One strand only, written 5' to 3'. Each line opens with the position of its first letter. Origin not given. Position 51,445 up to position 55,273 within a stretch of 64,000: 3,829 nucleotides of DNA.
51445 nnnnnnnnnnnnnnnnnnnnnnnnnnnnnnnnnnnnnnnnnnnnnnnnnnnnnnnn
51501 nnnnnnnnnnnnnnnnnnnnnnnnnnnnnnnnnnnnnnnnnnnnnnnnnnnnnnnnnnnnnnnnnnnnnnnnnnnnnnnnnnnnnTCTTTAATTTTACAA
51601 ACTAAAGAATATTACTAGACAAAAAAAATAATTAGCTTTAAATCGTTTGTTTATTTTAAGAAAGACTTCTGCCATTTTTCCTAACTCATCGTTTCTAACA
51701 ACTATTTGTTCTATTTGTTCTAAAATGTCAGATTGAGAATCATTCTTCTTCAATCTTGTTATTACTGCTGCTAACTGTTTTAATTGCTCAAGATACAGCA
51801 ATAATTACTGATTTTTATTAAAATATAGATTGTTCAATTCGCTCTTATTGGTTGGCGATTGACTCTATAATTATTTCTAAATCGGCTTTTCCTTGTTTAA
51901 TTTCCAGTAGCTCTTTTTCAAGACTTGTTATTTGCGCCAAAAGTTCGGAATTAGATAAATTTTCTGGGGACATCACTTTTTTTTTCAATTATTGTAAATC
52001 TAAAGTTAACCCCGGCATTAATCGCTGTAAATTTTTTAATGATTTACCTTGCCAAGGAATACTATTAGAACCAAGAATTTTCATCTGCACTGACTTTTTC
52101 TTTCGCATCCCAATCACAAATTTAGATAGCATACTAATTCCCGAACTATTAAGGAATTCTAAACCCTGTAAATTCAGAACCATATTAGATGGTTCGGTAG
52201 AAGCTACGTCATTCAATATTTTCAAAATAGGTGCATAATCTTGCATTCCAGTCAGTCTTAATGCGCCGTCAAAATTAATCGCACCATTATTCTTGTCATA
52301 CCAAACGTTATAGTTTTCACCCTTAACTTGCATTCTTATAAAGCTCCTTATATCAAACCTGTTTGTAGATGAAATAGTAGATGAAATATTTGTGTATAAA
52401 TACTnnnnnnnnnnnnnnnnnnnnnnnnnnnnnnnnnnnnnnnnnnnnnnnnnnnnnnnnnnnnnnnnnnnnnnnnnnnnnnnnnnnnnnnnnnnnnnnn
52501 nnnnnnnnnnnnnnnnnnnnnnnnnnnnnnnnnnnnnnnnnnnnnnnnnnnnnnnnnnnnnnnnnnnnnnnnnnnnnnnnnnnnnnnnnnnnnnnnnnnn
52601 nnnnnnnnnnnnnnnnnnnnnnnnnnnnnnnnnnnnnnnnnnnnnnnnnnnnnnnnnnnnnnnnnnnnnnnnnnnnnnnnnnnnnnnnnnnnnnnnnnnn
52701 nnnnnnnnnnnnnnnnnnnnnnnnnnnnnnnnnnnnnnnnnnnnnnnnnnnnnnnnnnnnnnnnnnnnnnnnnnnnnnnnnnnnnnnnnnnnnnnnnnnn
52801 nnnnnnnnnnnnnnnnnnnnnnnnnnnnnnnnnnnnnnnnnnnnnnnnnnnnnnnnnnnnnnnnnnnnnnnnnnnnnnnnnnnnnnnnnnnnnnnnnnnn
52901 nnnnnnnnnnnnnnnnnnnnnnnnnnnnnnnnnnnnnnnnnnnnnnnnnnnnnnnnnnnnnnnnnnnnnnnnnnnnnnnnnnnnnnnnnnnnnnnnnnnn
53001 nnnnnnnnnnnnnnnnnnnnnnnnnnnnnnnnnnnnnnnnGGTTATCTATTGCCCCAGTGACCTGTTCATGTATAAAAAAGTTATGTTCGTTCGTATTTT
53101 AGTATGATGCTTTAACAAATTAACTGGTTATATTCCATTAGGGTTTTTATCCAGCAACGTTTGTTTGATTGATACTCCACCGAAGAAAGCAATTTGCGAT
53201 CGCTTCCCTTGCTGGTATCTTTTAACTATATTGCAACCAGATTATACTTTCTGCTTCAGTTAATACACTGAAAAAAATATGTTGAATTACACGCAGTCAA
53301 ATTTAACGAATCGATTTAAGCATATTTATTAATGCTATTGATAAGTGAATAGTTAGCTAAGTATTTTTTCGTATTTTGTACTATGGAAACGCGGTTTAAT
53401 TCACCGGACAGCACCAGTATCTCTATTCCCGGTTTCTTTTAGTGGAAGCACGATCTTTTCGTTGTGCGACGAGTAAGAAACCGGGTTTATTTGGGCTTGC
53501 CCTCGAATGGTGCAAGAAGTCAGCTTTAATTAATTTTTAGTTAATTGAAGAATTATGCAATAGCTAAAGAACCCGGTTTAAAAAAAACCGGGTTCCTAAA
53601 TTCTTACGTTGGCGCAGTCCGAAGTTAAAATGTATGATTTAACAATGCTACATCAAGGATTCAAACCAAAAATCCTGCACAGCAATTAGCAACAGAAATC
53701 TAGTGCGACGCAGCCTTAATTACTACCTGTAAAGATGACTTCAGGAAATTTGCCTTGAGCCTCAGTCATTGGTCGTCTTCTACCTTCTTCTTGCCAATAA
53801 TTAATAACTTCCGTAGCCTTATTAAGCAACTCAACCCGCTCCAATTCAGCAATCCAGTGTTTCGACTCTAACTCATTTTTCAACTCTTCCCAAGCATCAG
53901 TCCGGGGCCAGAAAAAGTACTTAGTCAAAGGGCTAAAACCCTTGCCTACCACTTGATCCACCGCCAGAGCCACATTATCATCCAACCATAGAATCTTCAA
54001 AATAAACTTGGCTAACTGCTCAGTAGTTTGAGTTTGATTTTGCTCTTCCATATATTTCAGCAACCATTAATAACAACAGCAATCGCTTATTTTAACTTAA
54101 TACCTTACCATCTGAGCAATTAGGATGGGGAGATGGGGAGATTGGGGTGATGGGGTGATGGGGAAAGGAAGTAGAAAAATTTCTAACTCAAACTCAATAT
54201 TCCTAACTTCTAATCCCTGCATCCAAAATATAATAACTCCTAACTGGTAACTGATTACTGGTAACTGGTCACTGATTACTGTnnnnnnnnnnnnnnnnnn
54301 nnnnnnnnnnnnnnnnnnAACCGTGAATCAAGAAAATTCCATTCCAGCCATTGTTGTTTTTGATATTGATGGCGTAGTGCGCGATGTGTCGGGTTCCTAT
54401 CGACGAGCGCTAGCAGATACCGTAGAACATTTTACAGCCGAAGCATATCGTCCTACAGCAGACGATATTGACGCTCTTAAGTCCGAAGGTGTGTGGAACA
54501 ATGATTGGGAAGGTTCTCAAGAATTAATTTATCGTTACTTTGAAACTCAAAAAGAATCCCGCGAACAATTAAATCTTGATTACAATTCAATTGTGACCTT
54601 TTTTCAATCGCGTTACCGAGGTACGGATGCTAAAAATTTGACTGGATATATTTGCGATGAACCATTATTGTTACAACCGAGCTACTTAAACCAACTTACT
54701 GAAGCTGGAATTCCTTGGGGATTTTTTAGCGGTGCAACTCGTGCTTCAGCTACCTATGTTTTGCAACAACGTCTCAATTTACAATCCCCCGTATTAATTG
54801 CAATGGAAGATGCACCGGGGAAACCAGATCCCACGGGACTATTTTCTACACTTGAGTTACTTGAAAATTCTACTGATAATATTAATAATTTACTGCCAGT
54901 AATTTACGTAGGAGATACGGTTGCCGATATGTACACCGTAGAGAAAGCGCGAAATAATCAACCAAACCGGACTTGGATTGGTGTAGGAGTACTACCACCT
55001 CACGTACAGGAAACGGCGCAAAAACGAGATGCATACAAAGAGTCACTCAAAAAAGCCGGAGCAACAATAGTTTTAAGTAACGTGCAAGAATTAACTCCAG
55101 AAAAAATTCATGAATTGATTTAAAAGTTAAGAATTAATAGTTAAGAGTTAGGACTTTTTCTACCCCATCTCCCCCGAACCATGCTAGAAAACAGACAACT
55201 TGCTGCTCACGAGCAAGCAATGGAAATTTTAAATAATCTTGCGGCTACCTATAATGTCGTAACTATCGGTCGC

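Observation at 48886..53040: SiaABC-like partner-switching signalling cluster with no visible output gene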

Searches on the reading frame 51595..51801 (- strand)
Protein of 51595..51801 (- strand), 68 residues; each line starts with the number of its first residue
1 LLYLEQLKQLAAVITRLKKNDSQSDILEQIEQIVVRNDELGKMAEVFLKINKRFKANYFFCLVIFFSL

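Call 3: search_protein_families(library=pfam, proteins=[window:51595-51801:-], max_evalue=0.1)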
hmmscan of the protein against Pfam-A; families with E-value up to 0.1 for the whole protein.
window:51595-51801:- (68 aa): 2 families
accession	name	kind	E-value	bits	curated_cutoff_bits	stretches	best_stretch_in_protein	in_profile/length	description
PF13805.11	Pil1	-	0.021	14.8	27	1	8-54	148-194/265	Eisosome component PIL1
PF10804.13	DUF2538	-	0.051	13.8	23.9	1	19-65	8-53/155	Protein of unknown function (DUF2538)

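Call 4: search_protein_families(library=ncbifam, proteins=[window:51595-51801:-], max_evalue=0.1)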
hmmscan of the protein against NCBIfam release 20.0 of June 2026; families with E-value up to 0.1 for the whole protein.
window:51595-51801:- (68 aa): 0 families

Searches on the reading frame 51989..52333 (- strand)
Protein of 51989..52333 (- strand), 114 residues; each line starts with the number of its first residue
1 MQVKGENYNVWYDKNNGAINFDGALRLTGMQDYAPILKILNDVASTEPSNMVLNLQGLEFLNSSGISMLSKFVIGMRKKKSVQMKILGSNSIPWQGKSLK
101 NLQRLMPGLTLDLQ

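Call 3: search_protein_families(library=pfam, proteins=[window:51989-52333:-], max_evalue=0.1)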
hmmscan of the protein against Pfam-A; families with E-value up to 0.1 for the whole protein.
window:51989-52333:- (114 aa): 2 families
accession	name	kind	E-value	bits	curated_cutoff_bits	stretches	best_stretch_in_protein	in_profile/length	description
PF01740.26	STAS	-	8.1e-05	22.8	22.6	1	39-89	31-80/106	STAS domain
PF09345.15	SiaC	-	0.02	15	24.5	1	10-79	10-79/120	SiaC family regulatory phosphoprotein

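Call 4: search_protein_families(library=ncbifam, proteins=[window:51989-52333:-], max_evalue=0.1)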
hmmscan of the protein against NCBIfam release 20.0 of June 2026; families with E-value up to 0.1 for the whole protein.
window:51989-52333:- (114 aa): 4 families
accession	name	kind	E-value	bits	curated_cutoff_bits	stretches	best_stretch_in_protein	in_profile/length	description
NF047705.1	slr1659_superfam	superfamily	2.1e-48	163.2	100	1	1-111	1-111/111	slr1659 superfamily regulator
TIGR00377.1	ant_ant_sig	superfamily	8.1e-05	22.5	53.45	1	41-90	35-84/108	anti-sigma factor antagonist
NF033618.0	mlaB_1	equivalog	0.0066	16.8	90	1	24-90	11-76/94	lipid asymmetry maintenance protein MlaB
TIGR02886.1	spore_II_AA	equivalog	0.022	14.8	114.75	1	43-69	34-60/106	anti-sigma F factor antagonist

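Call 34: search_solved_structures(query=window:51989-52333:-, max_evalue=10, show_alignments=3)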
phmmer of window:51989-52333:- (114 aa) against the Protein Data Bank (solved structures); distinct sequences matched with E-value up to 10: 6.
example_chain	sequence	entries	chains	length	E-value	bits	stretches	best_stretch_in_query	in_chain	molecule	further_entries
8ih8_A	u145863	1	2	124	0.31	14.5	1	34-85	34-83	Anti-sigma-F factor antagonist RsfB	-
1m0s_A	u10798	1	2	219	0.49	13.8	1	38-91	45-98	Ribose-5-Phosphate Isomerase A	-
7ch8_K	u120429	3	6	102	0.56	13.6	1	23-94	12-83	STAS domain-containing protein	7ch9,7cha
1auz_A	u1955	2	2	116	0.57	13.6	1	25-69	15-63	SPOIIAA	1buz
3mgl_A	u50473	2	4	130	1.3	12.4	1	41-93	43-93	Sulfate permease family protein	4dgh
4qtp_A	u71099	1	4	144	2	11.9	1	34-71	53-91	Anti-sigma factor antagonist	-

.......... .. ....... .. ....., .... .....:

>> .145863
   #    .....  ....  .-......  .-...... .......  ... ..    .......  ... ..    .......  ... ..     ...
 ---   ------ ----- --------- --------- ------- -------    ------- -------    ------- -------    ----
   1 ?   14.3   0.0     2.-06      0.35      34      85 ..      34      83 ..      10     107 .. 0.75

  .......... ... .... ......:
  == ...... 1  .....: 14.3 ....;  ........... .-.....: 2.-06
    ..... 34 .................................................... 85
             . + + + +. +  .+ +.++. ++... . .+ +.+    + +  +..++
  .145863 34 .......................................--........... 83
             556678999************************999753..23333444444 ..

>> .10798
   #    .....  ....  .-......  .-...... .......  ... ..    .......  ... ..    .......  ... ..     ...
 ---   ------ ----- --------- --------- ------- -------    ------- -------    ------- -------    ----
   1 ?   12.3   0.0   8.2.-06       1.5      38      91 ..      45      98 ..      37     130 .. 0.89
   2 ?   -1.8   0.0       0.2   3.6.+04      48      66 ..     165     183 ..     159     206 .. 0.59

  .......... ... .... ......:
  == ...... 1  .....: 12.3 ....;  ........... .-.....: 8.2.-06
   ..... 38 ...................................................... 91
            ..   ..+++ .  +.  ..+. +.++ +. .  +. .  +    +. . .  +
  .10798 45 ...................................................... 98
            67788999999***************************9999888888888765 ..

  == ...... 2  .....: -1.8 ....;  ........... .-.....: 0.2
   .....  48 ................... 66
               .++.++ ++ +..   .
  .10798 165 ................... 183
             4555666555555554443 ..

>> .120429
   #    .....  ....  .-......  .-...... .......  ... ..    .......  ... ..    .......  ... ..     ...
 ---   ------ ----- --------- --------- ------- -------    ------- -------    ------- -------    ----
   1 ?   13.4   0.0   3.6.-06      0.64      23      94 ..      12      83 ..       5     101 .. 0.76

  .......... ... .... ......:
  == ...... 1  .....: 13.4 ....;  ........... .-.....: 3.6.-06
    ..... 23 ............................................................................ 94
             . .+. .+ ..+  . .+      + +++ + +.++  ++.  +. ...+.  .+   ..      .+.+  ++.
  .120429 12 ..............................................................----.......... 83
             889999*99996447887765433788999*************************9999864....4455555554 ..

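Call 35: find_homologous_proteins(query=window:51989-52333:-, max_evalue=0.001)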
Query window:51989-52333:- (114 aa): 1586 proteins with E <= 0.001 among 1586 candidates; the best 120 are listed.
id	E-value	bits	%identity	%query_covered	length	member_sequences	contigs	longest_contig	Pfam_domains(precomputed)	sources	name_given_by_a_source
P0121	1.6e-67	242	100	100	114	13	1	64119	-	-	-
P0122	2.1e-63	229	95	100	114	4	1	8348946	-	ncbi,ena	-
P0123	9.6e-63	227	93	100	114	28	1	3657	-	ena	-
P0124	1.1e-62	227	91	99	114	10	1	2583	-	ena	-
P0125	1.3e-61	223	90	100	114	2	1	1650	-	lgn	-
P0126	3.2e-61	222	89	100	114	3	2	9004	-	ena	-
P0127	5.7e-61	221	88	100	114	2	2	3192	-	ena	-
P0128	5.6e-60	218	89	100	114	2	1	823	-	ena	-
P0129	6.8e-59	214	87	100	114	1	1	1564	-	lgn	-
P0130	1.6e-58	213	86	100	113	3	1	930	-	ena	-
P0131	1.7e-58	213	84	100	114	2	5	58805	-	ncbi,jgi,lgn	-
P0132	1.9e-58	213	88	100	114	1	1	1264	-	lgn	-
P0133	3.6e-58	212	85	100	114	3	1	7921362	-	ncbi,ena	-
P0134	4.1e-58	212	85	100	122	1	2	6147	-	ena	-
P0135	1.1e-57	211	85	99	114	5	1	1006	-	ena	-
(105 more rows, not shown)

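Call 47: predict_structure(alignment_id=A2)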
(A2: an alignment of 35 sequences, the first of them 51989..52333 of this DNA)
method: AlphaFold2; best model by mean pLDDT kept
length: 114 residues; sequences in the alignment: 35
mean_pLDDT: 92.6   pTM: 0.87
mean pLDDT of the five models: 92.6, 92.4, 91.1, 90.8, 89.0
residues with pLDDT >= 90: 91; 70-90: 23; 50-70: 0; < 50: 0
segments of 3 or more residues with pLDDT < 50: none
pLDDT, mean of each block of 10 residues (from residue 1): 94 93 90 92 93 97 91 91 94 92 91 95
secondary structure, 60 per line:
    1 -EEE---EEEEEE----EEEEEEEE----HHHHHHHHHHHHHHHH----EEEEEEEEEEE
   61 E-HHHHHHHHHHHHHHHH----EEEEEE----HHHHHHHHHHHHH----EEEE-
elements in order: E2-4 E8-13 E18-25 H30-45 E50-61 H63-78 E83-88 H93-105 E110-113

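Call 53: fold_search(model_id=the predicted structure, library=pdb)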
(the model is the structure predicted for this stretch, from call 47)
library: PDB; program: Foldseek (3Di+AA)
matches with E <= 10: 969; with E <= 0.001: 1
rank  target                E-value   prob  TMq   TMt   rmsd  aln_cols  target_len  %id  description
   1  4qtp_D                6.3e-04  1.00  0.65  0.65   3.7       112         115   19  Crystal Structure of an Anti-sigma Factor Antagonist from Mycobacterium paratuberculosis (released 2014-07-16)
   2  8ih8_A                1.1e-03  1.00  0.70  0.69   3.1       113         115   19  anti-sigmaF factor and Anti-sigmaF factor antagonist complex(usfx-RsfB) (released 2024-02-28)
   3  6k4f                  1.2e-03  1.00  0.72  0.69   3.1       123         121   10  SiaC of Pseudomonas aeruginosa (released 2019-06-26)
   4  7e6g_F                1.2e-03  1.00  0.75  0.71   3.0       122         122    9  Crystal structure of diguanylate cyclase SiaD in complex with its activator SiaC from Pseudomonas aeruginosa (released 2021-09-22)
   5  8ih8_B                2.1e-03  1.00  0.69  0.67   3.2       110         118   19  anti-sigmaF factor and Anti-sigmaF factor antagonist complex(usfx-RsfB) (released 2024-02-28)
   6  4qtp_B                2.6e-03  1.00  0.67  0.65   3.8       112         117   18  Crystal Structure of an Anti-sigma Factor Antagonist from Mycobacterium paratuberculosis (released 2014-07-16)
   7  6kkp                  3.6e-03  1.00  0.77  0.73   2.8       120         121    9  The crystal structure of apo-SiaC from Pseudomonas aeruginosa (released 2020-06-10)
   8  4qtp_A                4.1e-03  1.00  0.67  0.66   3.7       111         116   18  Crystal Structure of an Anti-sigma Factor Antagonist from Mycobacterium paratuberculosis (released 2014-07-16)
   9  6kko_D                4.7e-03  1.00  0.66  0.61   3.8       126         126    7  The crystal structure of SiaB-SiaC complex from Pseudomonas aeruginosa (released 2020-06-10)
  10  7e6g_D                5.4e-03  1.00  0.72  0.67   3.3       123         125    9  Crystal structure of diguanylate cyclase SiaD in complex with its activator SiaC from Pseudomonas aeruginosa (released 2021-09-22)
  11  6m36_H                5.8e-03  1.00  0.64  0.70   3.3       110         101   17  The crystal structure of B. subtilis RsbV/RsbW complex in the monoclinic crystal form (released 2020-07-15)
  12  1tid_B                6.2e-03  1.00  0.65  0.63   3.5       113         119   17  Crystal Structures of the ADP and ATP bound forms of the Bacillus Anti-sigma factor SpoIIAB in complex with the Anti-a (released 2004-06-15)
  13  4xs5_A                6.2e-03  0.99  0.53  0.51   6.4       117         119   14  Crystal structure of Sulfate transporter/antisigma-factor antagonist STAS from Dyadobacter fermentans DSM 18053 (released 2015-02-11)
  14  1til_B                6.6e-03  1.00  0.59  0.58   3.9       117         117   15  Crystal Structures of the ADP and ATP bound forms of the Bacillus Anti-sigma factor SpoIIAB in complex with the Anti-a (released 2004-06-15)
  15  7e6g_C                7.0e-03  1.00  0.77  0.72   2.8       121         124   10  Crystal structure of diguanylate cyclase SiaD in complex with its activator SiaC from Pseudomonas aeruginosa (released 2021-09-22)
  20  7e6g_E                1.1e-02  1.00  0.74  0.71   3.0       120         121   10  Crystal structure of diguanylate cyclase SiaD in complex with its activator SiaC from Pseudomonas aeruginosa (released 2021-09-22)
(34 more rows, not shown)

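Call 67: search_solved_structures(query=A2, max_evalue=1, show_alignments=4)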
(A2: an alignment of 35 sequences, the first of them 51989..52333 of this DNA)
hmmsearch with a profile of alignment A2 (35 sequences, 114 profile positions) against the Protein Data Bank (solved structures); distinct sequences matched with E-value up to 1: 12.
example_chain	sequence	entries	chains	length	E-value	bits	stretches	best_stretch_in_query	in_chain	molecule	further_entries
3h4q_A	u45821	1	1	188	0.0039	20.5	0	9-45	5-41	putative acetyltransferase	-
1th8_B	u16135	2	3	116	0.011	19.1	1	19-69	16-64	Anti-sigma F factor antagonist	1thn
1auz_A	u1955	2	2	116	0.02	18.2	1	25-69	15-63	SPOIIAA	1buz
1tid_B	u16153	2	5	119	0.058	16.7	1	19-69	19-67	Anti-sigma F factor antagonist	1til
8ih8_A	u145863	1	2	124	0.074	16.4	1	34-77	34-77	Anti-sigma-F factor antagonist RsfB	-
2pi3_O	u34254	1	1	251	0.18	15.1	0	18-80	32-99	Outer surface protein A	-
1sbo_A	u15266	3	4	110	0.18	15.1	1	9-70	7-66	Putative anti-sigma factor antagonist TM1442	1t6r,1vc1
7ch8_K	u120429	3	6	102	0.34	14.2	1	22-82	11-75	STAS domain-containing protein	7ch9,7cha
8p2k_Nb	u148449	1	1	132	0.35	14.2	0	16-73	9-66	Transcription factor BTF3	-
3mgl_A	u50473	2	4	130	0.35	14.2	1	44-92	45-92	Sulfate permease family protein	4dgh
3t6o_A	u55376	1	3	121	0.54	13.6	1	8-71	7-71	Sulfate transporter/antisigma-factor antagonist STAS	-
7qwq_u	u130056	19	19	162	0.65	13.3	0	16-73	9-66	Isoform 2 of Transcription factor BTF3 | Transcription factor BTF3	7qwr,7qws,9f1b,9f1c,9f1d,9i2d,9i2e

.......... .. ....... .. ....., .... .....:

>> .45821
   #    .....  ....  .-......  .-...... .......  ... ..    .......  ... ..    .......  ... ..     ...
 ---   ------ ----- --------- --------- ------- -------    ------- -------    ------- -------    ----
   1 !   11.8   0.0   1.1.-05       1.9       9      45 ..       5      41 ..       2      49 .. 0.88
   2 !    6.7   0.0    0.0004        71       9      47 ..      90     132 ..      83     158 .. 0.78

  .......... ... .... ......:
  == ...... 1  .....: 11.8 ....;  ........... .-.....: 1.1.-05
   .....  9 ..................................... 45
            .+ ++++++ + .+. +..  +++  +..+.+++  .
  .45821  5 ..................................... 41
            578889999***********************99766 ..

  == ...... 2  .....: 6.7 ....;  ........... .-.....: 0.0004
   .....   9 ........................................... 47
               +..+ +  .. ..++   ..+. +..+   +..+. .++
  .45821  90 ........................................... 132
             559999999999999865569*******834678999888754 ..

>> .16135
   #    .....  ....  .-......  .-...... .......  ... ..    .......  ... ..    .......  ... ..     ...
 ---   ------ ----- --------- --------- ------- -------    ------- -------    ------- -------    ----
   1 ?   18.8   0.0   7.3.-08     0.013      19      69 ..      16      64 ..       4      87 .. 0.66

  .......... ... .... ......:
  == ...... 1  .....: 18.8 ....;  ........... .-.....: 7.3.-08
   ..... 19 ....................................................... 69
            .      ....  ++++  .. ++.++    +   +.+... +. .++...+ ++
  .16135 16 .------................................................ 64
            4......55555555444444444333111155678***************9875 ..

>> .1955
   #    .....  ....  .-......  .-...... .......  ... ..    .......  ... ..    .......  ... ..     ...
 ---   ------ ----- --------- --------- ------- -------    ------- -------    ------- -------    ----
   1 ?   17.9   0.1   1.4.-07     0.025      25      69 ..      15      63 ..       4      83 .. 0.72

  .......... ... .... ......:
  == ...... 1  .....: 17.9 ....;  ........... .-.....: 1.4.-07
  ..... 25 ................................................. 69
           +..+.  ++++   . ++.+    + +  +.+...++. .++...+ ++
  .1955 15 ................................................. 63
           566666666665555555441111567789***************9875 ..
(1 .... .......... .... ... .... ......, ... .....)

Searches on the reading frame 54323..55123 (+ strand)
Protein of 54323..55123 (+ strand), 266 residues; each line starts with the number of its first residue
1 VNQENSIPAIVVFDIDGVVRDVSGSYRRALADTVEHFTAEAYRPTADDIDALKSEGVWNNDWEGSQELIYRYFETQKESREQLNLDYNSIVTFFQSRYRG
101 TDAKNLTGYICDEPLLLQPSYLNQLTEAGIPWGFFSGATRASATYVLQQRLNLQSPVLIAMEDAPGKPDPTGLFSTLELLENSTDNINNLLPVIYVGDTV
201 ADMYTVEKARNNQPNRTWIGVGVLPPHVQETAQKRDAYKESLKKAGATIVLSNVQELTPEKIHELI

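Call 72: search_protein_families(library=pfam, proteins=[window:54323-55123:+], max_evalue=0.0001)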
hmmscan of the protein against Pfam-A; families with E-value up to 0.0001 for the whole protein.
window:54323-55123:+ (266 aa): 2 families
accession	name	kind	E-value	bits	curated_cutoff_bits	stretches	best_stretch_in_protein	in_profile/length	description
PF00702.32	Hydrolase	-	1.1e-12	49.2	26.4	1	10-203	3-184/191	haloacid dehalogenase-like hydrolase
PF13419.12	HAD_2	-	4.4e-05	24.1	23.8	0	11-209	1-171/178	Haloacid dehalogenase-like hydrolase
